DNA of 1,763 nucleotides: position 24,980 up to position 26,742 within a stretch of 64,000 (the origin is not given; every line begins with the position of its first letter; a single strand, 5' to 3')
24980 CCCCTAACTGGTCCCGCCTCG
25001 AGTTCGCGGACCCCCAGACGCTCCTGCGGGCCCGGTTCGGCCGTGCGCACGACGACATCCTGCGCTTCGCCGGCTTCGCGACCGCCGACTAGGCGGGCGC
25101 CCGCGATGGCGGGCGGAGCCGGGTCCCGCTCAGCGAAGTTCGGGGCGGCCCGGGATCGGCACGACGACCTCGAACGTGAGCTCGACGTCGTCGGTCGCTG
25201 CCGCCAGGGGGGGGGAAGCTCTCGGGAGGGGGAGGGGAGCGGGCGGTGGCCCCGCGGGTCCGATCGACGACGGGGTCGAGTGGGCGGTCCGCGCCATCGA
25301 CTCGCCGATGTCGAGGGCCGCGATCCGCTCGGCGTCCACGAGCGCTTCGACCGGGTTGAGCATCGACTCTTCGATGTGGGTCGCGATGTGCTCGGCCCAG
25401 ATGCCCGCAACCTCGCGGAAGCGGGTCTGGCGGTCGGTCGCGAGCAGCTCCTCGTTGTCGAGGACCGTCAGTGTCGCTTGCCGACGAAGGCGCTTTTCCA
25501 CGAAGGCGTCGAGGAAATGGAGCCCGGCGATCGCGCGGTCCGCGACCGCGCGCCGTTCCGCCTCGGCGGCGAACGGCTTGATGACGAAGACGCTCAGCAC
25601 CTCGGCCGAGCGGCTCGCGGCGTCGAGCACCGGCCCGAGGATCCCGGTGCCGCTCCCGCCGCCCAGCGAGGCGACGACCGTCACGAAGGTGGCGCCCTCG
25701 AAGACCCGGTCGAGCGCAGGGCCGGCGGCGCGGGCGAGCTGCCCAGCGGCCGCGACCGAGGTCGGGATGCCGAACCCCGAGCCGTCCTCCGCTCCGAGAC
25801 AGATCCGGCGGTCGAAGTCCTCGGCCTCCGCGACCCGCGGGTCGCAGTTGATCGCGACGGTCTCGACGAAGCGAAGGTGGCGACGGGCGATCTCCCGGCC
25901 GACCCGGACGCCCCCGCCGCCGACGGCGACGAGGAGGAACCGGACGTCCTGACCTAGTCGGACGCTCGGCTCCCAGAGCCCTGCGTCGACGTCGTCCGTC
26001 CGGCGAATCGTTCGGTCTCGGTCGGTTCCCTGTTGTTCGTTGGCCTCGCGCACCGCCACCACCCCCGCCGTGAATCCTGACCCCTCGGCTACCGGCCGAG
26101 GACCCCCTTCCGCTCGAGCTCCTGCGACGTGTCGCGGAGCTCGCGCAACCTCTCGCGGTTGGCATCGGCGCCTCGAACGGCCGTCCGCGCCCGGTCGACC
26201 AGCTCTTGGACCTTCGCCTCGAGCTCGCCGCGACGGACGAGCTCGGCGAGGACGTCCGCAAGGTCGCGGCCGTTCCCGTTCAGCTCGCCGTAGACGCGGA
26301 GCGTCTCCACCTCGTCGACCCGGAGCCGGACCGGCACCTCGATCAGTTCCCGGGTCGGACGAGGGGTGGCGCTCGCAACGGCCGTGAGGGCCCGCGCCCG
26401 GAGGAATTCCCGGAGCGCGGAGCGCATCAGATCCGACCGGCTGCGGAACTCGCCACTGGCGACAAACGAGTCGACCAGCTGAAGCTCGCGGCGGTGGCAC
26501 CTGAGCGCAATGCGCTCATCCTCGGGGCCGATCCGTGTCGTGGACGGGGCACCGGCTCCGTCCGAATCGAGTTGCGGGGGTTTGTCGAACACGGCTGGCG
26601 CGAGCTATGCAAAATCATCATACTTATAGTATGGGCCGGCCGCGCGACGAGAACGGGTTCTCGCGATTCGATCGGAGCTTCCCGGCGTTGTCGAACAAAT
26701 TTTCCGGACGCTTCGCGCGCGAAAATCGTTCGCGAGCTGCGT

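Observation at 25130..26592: Two-gene operon: tandem ribbon-helix-helix DNA-binding protein upstream of a truncated FtsZ/tubulin-superfamily GTPase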

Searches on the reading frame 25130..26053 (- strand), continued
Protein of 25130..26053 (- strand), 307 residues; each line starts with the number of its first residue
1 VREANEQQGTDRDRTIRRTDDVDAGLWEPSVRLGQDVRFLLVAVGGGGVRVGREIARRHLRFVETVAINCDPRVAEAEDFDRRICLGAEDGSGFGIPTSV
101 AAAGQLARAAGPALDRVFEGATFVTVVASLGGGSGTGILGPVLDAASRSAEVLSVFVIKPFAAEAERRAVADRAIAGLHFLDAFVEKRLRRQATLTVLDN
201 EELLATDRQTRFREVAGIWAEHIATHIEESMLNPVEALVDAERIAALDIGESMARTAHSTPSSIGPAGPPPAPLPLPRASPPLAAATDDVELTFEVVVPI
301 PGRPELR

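Call 85: search_solved_structures(query=A1, max_evalue=10, show_alignments=0)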
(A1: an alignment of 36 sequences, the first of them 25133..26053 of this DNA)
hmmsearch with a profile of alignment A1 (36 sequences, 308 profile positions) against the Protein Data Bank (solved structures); distinct sequences matched with E-value up to 10: 62 (the best 60 are shown).
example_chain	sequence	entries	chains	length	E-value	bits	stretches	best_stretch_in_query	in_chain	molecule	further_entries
8h1o_A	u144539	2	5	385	4.7e-18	69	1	26-182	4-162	Cell division protein FtsZ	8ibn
9isk_A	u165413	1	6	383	6.4e-18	68.5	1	27-182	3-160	Cell division protein FtsZ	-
6unx_A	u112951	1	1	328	4.8e-17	65.7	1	39-182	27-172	Cell division protein FtsZ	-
6umk_A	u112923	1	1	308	6e-17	65.3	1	40-182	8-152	Cell division protein FtsZ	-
6ll6_A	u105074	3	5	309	6e-17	65.3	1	39-182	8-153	Cell division protein FtsZ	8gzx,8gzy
6ll5_A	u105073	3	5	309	7.7e-17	65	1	39-182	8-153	Cell division protein FtsZ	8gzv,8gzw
5zue_A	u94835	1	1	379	1.3e-16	64.2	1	39-176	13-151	Cell division protein FtsZ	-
6ym1_A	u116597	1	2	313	1.4e-16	64.2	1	39-176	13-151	Cell division protein FtsZ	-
6y1u_A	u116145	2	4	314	1.4e-16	64.2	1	39-176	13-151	Cell division protein FtsZ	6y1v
6ym9_A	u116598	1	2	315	1.4e-16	64.1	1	39-176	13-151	Cell division protein FtsZ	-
14uh_A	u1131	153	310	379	2.1e-16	63.5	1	39-176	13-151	Cell division protein FtsZ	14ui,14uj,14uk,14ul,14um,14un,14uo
1rlu_A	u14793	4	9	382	2.1e-16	63.5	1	39-176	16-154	Cell division protein ftsZ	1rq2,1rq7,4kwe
22hq_A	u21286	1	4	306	1.7e-15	60.5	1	36-181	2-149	Cell division protein FtsZ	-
22hr_A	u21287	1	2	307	1.8e-15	60.4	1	36-181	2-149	Cell division protein FtsZ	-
4e6e_A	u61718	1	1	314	5.9e-15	58.8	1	39-176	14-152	Cell division protein ftsZ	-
4b45_A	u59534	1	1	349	0.23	14.1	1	81-145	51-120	CELL DIVISION PROTEIN FTSZ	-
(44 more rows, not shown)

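Call 92: list_cluster_members(proteins=[P0276, P0331, P0334, P0354, P0273, P0275, P0300, P0314, P0301, P0262])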
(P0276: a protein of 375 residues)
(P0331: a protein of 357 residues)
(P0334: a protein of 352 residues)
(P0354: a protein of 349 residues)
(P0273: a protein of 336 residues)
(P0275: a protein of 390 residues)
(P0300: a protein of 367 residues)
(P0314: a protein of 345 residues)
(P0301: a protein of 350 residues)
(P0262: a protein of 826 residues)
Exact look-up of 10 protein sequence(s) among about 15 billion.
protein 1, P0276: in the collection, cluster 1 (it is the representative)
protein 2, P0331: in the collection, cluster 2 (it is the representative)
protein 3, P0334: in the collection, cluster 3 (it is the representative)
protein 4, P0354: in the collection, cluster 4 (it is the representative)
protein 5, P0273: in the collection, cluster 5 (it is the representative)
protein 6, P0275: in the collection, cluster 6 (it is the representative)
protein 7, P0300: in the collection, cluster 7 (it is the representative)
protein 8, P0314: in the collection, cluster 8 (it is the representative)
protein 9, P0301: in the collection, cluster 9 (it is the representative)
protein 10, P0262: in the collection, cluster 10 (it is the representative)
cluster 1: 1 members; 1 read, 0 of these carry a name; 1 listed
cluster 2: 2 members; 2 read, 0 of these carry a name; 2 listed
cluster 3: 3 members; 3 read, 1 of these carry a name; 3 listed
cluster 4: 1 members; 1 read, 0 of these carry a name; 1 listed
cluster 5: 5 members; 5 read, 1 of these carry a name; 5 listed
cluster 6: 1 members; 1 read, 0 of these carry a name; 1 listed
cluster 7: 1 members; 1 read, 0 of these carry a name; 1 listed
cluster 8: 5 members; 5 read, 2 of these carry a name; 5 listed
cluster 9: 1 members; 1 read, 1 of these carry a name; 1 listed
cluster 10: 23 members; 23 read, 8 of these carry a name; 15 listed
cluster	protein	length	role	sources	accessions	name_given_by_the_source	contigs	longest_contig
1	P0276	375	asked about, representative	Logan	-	-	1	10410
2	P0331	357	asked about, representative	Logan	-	-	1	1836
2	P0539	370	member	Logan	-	-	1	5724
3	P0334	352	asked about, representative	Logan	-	-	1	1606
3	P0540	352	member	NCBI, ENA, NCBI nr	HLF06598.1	MAG TPA: cell division protein FtsZ [Thermoplasmata archaeon] | cell division protein FtsZ [Thermoplasmata archaeon]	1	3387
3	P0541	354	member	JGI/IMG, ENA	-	-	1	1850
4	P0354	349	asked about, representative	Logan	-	-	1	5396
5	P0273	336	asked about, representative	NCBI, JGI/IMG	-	-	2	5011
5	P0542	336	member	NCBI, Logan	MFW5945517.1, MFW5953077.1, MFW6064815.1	MAG: cell division protein FtsZ [Candidatus Natronoplasma sp.]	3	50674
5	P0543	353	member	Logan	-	-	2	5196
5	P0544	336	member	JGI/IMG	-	-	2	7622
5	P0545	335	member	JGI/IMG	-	-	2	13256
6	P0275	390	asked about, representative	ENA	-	-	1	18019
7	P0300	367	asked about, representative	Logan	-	-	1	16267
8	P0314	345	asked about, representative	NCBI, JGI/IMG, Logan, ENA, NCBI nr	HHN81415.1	MAG TPA: cell division protein FtsZ [Methanomicrobia archaeon] | cell division protein FtsZ [Methanomicrobia archaeon]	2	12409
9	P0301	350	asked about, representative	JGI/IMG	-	cell division protein FtsZ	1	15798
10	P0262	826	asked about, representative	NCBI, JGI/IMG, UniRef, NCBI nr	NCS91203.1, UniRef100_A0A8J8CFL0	MAG: cell division protein FtsZ [Candidatus Altiarchaeum hamiconexum] | Cell division protein FtsZ n=1 Tax=Candidatus Altarchaeum hamiconexum TaxID=1803513 ... | cell division protein FtsZ [Candidatus Altarchaeum hamiconexum]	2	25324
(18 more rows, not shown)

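Call 97: list_cluster_members(proteins=[P0485, P0474, P0528, P0435, P0506, P0504, P0529, P0475, P0493, P0476])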
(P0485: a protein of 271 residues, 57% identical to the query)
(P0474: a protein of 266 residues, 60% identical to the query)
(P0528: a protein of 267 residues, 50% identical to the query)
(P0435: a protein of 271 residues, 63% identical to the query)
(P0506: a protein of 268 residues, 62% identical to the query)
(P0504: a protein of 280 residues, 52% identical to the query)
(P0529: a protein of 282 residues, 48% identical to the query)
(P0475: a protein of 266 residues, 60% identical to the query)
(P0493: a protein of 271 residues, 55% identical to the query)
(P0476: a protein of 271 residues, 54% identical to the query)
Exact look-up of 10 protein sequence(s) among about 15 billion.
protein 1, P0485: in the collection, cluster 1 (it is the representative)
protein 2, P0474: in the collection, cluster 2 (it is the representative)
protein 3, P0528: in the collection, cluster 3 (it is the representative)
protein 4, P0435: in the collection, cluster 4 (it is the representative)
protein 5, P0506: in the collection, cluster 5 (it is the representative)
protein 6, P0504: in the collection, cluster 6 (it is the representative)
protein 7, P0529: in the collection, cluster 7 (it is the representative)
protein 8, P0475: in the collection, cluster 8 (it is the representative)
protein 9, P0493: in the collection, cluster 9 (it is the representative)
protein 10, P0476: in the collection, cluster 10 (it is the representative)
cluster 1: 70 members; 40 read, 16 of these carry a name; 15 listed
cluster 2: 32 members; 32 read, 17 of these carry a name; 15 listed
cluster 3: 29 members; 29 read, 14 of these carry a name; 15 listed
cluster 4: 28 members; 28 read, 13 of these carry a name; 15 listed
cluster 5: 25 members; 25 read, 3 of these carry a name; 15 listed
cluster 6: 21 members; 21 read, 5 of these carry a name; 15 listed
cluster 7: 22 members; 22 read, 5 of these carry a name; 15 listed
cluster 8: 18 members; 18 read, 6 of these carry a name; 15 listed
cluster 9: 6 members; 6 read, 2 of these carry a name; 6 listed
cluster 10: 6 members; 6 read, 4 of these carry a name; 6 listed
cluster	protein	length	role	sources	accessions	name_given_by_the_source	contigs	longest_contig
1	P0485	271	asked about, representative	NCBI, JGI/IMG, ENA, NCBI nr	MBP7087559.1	MAG: hypothetical protein KBA58_05810 [Methanomassiliicoccales archaeon] | cell division protein FtsZ | hypothetical protein [Methanomassiliicoccales archaeon]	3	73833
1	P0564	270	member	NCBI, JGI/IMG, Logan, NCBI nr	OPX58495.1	MAG: Cell division protein FtsZ [Methanomassiliicoccales archaeon PtaB.Bin215]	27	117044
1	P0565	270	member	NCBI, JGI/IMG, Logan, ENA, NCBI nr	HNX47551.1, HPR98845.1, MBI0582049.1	MAG TPA: hypothetical protein PLC39_06070 [Methanomassiliicoccales archaeon] | hypothetical protein [Methanomassiliicoccales archaeon]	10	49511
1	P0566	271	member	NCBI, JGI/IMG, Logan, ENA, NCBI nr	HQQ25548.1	MAG TPA: hypothetical protein PLR51_04625 [Methanomassiliicoccales archaeon] | hypothetical protein [Methanomassiliicoccales archaeon]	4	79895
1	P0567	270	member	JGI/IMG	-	cell division protein FtsZ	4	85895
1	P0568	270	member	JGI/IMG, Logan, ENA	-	cell division protein FtsZ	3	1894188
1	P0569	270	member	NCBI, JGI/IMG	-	cell division protein FtsZ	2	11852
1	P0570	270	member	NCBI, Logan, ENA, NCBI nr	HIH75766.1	MAG TPA: hypothetical protein HA343_00365 [Methanomassiliicoccales archaeon] | hypothetical protein [Methanomassiliicoccales archaeon]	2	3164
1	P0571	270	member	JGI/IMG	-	cell division protein FtsZ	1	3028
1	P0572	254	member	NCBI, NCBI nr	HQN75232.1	MAG TPA: hypothetical protein PLQ92_00610, partial [Methanomassiliicoccales archaeon] | hypothetical protein [Methanomassiliicoccales archaeon]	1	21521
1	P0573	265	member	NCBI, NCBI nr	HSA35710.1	MAG TPA: hypothetical protein P5202_04000 [Methanomassiliicoccales archaeon] | hypothetical protein [Methanomassiliicoccales archaeon]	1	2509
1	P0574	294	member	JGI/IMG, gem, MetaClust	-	\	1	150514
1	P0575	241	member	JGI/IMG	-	cell division protein FtsZ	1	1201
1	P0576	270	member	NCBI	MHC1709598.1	MAG: hypothetical protein AB9819_04245 [Methanomassiliicoccales archaeon]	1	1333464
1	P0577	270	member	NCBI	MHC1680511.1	MAG: hypothetical protein AB9860_04580 [Methanomassiliicoccales archaeon]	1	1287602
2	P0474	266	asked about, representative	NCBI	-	-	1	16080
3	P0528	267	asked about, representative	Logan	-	-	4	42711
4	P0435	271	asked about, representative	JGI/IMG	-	cell division protein FtsZ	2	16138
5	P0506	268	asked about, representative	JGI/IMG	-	cell division protein FtsZ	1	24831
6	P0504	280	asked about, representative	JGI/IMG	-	cell division protein FtsZ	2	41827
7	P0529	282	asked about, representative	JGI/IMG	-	cell division protein FtsZ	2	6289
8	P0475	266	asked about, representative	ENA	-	-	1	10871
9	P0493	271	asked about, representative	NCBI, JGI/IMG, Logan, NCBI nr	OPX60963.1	MAG: Cell division protein FtsZ 1 [Methanomassiliicoccales archaeon PtaB.Bin134] | cell division protein FtsZ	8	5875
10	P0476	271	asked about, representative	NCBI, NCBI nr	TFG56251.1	MAG: hypothetical protein E4H30_04850 [Methanomassiliicoccus sp.]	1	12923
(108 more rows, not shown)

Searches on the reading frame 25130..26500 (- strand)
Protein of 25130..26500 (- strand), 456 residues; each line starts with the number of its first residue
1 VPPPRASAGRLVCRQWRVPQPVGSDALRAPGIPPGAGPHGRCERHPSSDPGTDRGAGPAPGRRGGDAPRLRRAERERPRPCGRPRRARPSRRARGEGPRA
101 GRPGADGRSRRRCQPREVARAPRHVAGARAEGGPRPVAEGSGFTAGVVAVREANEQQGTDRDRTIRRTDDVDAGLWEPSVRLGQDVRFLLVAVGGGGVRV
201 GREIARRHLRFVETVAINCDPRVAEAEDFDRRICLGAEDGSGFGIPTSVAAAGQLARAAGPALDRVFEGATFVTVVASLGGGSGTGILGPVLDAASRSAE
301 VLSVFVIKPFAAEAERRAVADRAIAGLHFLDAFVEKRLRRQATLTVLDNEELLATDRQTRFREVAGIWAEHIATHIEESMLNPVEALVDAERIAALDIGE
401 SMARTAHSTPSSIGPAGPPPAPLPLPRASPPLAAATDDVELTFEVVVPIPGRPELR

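Call 4: search_protein_families(library=pfam, proteins=[window:25130-26500:-], max_evalue=1)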
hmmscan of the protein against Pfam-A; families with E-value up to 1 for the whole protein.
window:25130-26500:- (456 aa): 1 family
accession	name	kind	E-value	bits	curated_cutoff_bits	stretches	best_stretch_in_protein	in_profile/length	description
PF00091.31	Tubulin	-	2.2e-12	48.1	33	1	189-352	3-185/190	Tubulin/FtsZ family, GTPase domain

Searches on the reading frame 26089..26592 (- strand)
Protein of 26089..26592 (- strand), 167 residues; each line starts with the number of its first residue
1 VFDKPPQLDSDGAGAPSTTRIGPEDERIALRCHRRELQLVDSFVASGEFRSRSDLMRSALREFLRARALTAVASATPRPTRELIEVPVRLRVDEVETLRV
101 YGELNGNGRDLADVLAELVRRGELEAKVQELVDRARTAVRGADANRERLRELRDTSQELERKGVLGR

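Call 4: search_protein_families(library=pfam, proteins=[window:26089-26592:-], max_evalue=1)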
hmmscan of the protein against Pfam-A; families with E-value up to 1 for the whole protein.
window:26089-26592:- (167 aa): 3 families
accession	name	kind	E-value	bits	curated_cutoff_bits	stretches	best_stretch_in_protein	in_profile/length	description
PF17723.7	RHH_8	-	0.00016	22.2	25.4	1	23-68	1-46/119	Ribbon-Helix-Helix transcriptional regulator family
PF01402.27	RHH_1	-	0.022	15.1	20.5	1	36-64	10-37/39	Ribbon-helix-helix protein, copG family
PF03693.20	ParD_antitoxin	-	0.066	14.1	21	1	39-61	16-38/81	Bacterial antitoxin of ParD toxin-antitoxin type II system and RHH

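Call 5: search_protein_families(library=ncbifam, proteins=[window:26089-26592:-], max_evalue=1)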
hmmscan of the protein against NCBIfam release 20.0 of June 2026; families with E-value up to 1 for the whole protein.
window:26089-26592:- (167 aa): 3 families
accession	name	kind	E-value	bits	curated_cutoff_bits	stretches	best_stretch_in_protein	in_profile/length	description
NF058555.1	TransRegCdrSHalo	equivalog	1.4e-06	28.2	100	1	26-67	2-43/61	transcriptional regulator CdrS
TIGR02606.1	antidote_CC2985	hypoth_equivalog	0.0063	16.5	46.2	1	40-62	14-36/70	type II toxin-antitoxin system ParD family antitoxin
NF005246.0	PRK06756.1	subfamily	0.023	14.7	130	1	98-136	5-43/148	flavodoxin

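Call 12: find_homologous_proteins(query=window:26089-26592:-, max_evalue=0.001)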
Query window:26089-26592:- (167 aa): 195 proteins with E <= 0.001 among 1164 candidates; the best 120 are listed.
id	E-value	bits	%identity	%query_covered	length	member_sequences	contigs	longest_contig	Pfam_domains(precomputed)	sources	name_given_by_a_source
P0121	3.8e-96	337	99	100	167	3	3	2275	-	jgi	-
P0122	2.6e-78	279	85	100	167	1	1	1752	-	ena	-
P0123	6.7e-78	278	84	100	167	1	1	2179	-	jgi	jgi:Arc/MetJ-type ribon-helix-helix transcriptional regulator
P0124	4.7e-77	275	83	100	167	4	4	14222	-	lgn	-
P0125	5.3e-75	268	81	100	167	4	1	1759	-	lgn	-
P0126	6.2e-75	268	81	100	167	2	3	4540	-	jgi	jgi:Arc/MetJ-type ribon-helix-helix transcriptional regulator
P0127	8.1e-75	268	80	100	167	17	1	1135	-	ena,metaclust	metaclust:\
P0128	1.7e-74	267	80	100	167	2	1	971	-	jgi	jgi:Arc/MetJ-type ribon-helix-helix transcriptional regulator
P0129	2.7e-74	266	82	100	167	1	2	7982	-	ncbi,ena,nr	ncbi:MAG TPA: ribbon-helix-helix domain-containing protein [Thermoplasmata archaeon]|nr:ribbon-helix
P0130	4.5e-74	265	81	100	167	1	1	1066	-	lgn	-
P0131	1.8e-73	264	80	100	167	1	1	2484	-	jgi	jgi:Arc/MetJ-type ribon-helix-helix transcriptional regulator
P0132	4.5e-73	262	80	100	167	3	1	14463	-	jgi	jgi:Arc/MetJ-type ribon-helix-helix transcriptional regulator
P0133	2.4e-71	257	78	100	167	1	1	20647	-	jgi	jgi:Arc/MetJ-type ribon-helix-helix transcriptional regulator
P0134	3.6e-71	256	78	100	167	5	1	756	-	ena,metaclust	metaclust:\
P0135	7.2e-69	249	77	100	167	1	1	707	-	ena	-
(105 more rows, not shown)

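Call 35: predict_structure(alignment_id=A2)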
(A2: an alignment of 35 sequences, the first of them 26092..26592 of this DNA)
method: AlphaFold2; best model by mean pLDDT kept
length: 167 residues; sequences in the alignment: 35
mean_pLDDT: 77.4   pTM: 0.35
mean pLDDT of the five models: 77.4, 77.1, 75.2, 74.0, 67.0
residues with pLDDT >= 90: 34; 70-90: 93; 50-70: 19; < 50: 21
segments of 3 or more residues with pLDDT < 50: 7-18, 72-77
pLDDT, mean of each block of 10 residues (from residue 1): 48 46 74 80 87 85 72 49 71 88 83 84 86 95 96 93 79
secondary structure, 60 per line:
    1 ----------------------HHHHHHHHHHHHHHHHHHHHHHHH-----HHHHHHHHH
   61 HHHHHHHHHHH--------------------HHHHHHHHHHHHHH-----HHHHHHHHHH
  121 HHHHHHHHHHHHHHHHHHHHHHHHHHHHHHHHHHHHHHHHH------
elements in order: H23-46 H52-71 H92-105 H111-161

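Call 38: fold_search(model_id=the predicted structure, library=pdb)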
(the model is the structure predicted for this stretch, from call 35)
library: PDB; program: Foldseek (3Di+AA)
matches with E <= 10: 4; with E <= 0.001: 0
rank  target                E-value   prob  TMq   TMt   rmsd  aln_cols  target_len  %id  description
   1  7ycw_D                2.3e+00  0.72  0.21  0.64   2.0        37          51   27  Crystal Form 1 of Truncated Antitoxin ParD (2-54,containg RHH domain) from Pseudoalteromonas rubra (released 2022-09-21)
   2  9kc5_1                5.7e+00  0.05  0.15  0.14  15.0        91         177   15  PSI-LHCI of the red alga Galdieria sulphuraria NIES-3638 (released 2025-04-23)
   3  8br8_LS               6.1e+00  0.08  0.29  0.26  16.7       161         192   16  Giardia ribosome in POST-T state (A1) (released 2023-03-15)
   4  4d8j_A                8.0e+00  0.06  0.27  0.30  14.8       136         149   13  Structure of E. coli MatP-mats complex (released 2012-11-21)

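Call 39: search_protein_families(library=pfam, alignment_id=A2, max_evalue=1)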
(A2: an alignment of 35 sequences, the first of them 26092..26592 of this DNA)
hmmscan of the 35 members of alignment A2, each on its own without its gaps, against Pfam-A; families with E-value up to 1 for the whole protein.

A. member 1, window:26092-26592:- (167 aa): 3 families
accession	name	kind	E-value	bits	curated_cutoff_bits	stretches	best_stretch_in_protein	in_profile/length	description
PF17723.7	RHH_8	-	0.00016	22.2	25.4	1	23-68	1-46/119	Ribbon-Helix-Helix transcriptional regulator family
PF01402.27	RHH_1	-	0.022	15.1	20.5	1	36-64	10-37/39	Ribbon-helix-helix protein, copG family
PF03693.20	ParD_antitoxin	-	0.066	14.1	21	1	39-61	16-38/81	Bacterial antitoxin of ParD toxin-antitoxin type II system and RHH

B. families by the number of members that match (of 35 scanned): 23 families
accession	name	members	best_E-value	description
PF01402.27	RHH_1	34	9.4e-07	Ribbon-helix-helix protein, copG family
PF17723.7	RHH_8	30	4.6e-05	Ribbon-Helix-Helix transcriptional regulator family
PF03693.20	ParD_antitoxin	25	0.0035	Bacterial antitoxin of ParD toxin-antitoxin type II system and RHH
PF09957.15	VapB_antitoxin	18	0.0024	Bacterial antitoxin of type II TA system, VapB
PF19807.5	DUF6290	15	0.00016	Family of unknown function (DUF6290)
PF12860.13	PAS_7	6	0.02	PAS fold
PF01628.27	HrcA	3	0.00047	HrcA protein C terminal domain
PF23434.1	DUF7120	3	0.0017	Family of unknown function (DUF7120)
PF23421.1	DUF7109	2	0.0097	Family of unknown function (DUF7109)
PF21863.2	HTH_67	1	0.0017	Helix-turn-helix family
PF02755.20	RPEL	1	0.058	RPEL repeat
PF06073.17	DUF934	1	0.081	Bacterial protein of unknown function (DUF934)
PF20569.3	DUF6778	1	0.093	Family of unknown function (DUF6778)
PF09105.16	SelB-wing_1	1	0.096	Elongation factor SelB, winged helix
PF19802.4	DUF6285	1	0.097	Domain of unknown function (DUF6285)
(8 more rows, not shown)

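Call 78: search_protein_families(library=phrogs, proteins=[window:26092-26592:-], max_evalue=0.01)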
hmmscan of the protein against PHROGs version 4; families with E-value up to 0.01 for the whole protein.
window:26092-26592:- (167 aa): 2 families
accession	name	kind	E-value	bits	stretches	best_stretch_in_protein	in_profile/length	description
phrog_27098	-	unknown function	0.0018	19.7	1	22-63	14-55/95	-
phrog_876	-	transcription regulation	0.0077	16.8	1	26-103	9-87/239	transcriptional repressor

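Call 79: search_protein_families(library=padloc, proteins=[window:26092-26592:-], max_evalue=0.01)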
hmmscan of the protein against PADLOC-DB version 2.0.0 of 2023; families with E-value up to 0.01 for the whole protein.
window:26092-26592:- (167 aa): 0 families
